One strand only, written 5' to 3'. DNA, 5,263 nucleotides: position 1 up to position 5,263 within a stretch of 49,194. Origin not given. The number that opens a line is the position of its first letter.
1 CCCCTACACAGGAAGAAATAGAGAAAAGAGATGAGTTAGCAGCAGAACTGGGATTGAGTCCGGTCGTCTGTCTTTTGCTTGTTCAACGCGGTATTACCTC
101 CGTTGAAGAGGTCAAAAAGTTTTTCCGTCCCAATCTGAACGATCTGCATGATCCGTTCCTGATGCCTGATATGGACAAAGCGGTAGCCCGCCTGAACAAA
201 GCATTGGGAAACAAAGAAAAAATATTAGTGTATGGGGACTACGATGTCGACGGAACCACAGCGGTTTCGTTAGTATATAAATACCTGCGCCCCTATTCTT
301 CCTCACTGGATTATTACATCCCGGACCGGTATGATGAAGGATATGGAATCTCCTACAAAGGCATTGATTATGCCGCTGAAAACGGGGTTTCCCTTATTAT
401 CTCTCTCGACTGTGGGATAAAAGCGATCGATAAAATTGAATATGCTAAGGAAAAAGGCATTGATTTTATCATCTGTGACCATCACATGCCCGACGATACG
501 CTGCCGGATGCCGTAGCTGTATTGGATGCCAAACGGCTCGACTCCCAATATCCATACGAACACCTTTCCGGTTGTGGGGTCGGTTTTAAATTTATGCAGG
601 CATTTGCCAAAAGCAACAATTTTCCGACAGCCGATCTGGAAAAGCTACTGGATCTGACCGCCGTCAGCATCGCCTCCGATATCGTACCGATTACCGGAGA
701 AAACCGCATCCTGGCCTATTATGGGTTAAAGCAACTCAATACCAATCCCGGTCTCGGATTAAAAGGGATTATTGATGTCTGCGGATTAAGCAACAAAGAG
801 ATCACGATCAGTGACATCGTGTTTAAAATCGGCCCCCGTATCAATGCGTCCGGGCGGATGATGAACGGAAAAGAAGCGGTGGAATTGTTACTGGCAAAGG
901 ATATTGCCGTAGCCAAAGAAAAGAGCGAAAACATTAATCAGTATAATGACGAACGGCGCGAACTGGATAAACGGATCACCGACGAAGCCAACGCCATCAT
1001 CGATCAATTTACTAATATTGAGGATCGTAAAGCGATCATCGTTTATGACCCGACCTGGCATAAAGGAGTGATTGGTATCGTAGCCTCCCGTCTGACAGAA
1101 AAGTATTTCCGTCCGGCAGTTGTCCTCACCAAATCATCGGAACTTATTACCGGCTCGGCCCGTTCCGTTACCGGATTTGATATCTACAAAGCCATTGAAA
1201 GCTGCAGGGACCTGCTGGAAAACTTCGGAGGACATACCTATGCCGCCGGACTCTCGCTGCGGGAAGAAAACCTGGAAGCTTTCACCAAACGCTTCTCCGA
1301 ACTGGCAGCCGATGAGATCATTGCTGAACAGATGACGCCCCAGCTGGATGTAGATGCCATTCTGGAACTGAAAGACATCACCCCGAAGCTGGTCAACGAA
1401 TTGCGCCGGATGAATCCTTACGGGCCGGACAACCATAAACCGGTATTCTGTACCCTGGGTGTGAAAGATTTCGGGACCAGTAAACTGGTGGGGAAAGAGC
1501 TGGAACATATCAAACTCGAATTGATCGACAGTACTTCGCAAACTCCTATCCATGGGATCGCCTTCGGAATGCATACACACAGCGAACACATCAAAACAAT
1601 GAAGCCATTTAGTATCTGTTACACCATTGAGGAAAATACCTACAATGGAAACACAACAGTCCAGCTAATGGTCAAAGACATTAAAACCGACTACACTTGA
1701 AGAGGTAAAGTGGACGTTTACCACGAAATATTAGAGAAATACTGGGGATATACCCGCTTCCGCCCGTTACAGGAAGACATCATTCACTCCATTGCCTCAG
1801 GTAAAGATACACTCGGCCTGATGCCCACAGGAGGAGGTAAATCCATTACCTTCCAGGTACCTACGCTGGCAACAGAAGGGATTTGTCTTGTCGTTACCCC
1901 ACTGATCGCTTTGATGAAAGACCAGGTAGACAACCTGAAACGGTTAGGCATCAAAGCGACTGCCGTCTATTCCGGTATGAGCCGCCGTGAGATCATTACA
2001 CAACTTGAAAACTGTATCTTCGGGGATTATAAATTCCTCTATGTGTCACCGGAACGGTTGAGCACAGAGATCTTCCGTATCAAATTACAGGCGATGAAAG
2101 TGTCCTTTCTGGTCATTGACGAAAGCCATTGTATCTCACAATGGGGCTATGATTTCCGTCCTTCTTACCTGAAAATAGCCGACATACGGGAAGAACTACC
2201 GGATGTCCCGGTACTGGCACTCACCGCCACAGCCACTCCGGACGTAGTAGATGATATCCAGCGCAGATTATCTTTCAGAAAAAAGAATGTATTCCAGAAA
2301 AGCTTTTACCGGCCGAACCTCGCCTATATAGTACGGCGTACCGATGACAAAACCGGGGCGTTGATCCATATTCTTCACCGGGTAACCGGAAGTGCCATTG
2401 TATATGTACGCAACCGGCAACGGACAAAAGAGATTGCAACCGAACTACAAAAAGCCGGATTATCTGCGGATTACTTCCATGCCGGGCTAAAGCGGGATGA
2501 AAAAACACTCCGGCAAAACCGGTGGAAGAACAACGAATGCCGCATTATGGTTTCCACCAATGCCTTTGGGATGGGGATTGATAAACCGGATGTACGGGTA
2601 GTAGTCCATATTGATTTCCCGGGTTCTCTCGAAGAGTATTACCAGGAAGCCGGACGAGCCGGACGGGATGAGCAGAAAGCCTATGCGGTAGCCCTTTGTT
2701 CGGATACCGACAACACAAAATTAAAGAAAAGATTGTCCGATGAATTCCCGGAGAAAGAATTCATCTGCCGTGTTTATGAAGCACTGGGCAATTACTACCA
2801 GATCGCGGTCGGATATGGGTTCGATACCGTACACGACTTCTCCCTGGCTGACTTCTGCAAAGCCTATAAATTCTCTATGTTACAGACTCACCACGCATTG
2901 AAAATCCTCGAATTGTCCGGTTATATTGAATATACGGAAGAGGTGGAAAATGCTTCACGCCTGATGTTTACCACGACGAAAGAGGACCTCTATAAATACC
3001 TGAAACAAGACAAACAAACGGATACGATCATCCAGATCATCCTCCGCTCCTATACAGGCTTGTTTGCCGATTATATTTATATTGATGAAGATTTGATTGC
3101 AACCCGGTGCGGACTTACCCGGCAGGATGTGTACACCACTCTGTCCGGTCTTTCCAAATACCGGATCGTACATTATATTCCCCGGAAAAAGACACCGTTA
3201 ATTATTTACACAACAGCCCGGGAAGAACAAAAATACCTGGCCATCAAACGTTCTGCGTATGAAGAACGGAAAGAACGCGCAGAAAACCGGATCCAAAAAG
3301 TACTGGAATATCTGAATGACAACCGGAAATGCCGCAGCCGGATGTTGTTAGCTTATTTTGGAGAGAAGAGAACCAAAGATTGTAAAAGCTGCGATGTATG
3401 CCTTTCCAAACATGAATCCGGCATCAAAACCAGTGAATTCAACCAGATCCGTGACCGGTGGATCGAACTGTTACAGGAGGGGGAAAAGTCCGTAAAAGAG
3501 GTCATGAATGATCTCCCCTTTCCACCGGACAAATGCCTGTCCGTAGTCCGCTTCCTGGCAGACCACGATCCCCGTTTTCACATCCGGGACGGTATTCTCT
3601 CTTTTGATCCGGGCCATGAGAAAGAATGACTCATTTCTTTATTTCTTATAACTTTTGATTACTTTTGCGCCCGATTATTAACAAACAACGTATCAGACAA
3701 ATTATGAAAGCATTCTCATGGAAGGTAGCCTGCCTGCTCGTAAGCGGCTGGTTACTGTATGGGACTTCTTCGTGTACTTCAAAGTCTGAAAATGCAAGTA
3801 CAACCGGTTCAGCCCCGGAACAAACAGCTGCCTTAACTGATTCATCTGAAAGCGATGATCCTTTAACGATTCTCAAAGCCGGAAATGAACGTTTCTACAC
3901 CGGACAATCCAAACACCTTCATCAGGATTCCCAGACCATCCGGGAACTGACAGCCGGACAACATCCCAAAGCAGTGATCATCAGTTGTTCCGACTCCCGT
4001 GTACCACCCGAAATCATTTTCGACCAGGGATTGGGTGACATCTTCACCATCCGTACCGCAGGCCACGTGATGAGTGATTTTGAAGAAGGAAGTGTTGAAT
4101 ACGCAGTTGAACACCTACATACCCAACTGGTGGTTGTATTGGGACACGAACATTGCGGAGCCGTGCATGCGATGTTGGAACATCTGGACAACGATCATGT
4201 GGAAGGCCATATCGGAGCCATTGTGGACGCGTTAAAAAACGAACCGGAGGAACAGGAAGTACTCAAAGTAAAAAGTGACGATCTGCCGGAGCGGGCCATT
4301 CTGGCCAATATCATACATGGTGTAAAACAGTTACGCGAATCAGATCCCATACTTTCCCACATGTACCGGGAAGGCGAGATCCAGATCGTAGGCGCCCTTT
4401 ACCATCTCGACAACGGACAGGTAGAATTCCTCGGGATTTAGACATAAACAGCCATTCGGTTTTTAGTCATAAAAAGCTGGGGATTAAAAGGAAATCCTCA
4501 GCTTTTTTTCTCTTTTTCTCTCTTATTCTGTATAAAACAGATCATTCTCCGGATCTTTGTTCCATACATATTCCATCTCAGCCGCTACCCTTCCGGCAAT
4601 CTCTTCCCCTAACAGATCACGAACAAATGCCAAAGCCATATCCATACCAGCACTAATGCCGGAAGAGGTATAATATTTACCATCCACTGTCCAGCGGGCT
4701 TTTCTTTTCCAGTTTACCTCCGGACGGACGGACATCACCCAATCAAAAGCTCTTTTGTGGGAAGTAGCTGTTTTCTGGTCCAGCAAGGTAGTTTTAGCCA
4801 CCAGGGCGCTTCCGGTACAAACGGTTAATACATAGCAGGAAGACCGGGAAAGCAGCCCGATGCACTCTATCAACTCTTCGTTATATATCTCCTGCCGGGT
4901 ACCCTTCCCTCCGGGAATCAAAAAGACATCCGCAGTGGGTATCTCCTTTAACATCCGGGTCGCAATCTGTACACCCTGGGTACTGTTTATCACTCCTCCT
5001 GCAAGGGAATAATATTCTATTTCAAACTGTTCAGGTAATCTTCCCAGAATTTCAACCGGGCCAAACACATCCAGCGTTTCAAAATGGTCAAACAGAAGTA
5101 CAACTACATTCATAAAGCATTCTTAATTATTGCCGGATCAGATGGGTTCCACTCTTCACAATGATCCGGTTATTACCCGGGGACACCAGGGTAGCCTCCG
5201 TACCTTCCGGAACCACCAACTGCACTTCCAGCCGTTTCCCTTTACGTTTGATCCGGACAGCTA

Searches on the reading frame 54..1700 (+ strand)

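Call 41: search_protein_families(library=pfam, proteins=[window:54-1700:+], max_evalue=0.00001)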
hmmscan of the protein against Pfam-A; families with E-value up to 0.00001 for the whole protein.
window:54-1700:+ (548 aa): 3 families
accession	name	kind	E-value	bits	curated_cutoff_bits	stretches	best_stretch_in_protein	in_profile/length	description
PF17768.7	RecJ_OB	-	3.3e-27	95.1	27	1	433-542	1-107/107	RecJ OB domain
PF01368.27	DHH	-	1.4e-25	90.4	28.1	1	56-203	1-122/125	DHH family, N-terminal domain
PF02272.25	DHHA1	-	5.3e-16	59.4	25.9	1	326-418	3-100/102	DHHA1 domain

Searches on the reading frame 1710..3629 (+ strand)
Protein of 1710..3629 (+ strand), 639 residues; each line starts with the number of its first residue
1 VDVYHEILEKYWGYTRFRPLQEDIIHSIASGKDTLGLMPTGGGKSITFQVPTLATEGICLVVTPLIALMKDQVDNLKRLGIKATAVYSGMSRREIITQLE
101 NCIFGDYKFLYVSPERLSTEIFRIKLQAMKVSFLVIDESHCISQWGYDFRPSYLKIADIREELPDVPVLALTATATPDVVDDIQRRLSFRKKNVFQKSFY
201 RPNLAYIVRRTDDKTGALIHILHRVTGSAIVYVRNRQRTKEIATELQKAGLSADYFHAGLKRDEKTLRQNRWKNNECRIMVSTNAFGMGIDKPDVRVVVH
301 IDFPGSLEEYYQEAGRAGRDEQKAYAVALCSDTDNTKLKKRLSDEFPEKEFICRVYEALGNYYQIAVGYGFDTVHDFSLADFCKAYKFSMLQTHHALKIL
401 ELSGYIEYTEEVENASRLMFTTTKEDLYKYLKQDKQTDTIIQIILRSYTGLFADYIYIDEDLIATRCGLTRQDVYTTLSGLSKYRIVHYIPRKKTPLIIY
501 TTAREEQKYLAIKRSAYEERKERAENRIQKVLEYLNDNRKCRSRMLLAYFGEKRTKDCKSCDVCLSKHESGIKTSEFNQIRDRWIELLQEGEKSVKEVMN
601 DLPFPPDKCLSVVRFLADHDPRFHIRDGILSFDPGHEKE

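Call 41: search_protein_families(library=pfam, proteins=[window:1710-3629:+], max_evalue=0.00001)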
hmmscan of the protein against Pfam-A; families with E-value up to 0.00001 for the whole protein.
window:1710-3629:+ (639 aa): 4 families
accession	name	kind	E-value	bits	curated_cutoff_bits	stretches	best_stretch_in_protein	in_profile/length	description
PF00270.35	DEAD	-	2.6e-29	102.5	26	1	18-182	1-166/167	DEAD/DEAH box helicase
PF00271.37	Helicase_C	-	3.9e-24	85.5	23.5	1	214-319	2-108/110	Helicase conserved C-terminal domain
PF16124.10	RecQ_Zn_bind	-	1e-12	49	25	1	507-565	7-66/66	RecQ zinc-binding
PF04851.21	ResIII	-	1.5e-06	28.6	22.5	1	17-175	4-162/164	Type III restriction enzyme, res subunit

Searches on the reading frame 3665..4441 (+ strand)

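Call 41: search_protein_families(library=pfam, proteins=[window:3665-4441:+], max_evalue=0.00001)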
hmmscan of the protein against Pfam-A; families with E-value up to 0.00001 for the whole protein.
window:3665-4441:+ (258 aa): 1 family
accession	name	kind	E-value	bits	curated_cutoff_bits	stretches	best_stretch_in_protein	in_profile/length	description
PF00484.24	Pro_CA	-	1.6e-40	139.3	25.7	1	103-253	1-156/156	Carbonic anhydrase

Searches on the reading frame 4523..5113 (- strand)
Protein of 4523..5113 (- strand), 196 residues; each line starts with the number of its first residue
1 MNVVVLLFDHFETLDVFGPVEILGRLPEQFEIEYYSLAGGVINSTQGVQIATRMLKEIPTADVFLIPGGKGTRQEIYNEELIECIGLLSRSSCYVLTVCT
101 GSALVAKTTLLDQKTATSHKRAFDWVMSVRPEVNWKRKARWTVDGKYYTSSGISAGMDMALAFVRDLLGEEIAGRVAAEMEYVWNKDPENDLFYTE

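Call 41: search_protein_families(library=pfam, proteins=[window:4523-5113:-], max_evalue=0.00001)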
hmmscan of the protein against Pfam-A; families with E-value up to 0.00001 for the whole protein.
window:4523-5113:- (196 aa): 1 family
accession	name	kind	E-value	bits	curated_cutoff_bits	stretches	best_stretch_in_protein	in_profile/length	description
PF01965.30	DJ-1_PfpI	-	1.5e-18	67.6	26.6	1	2-165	2-164/165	DJ-1/PfpI family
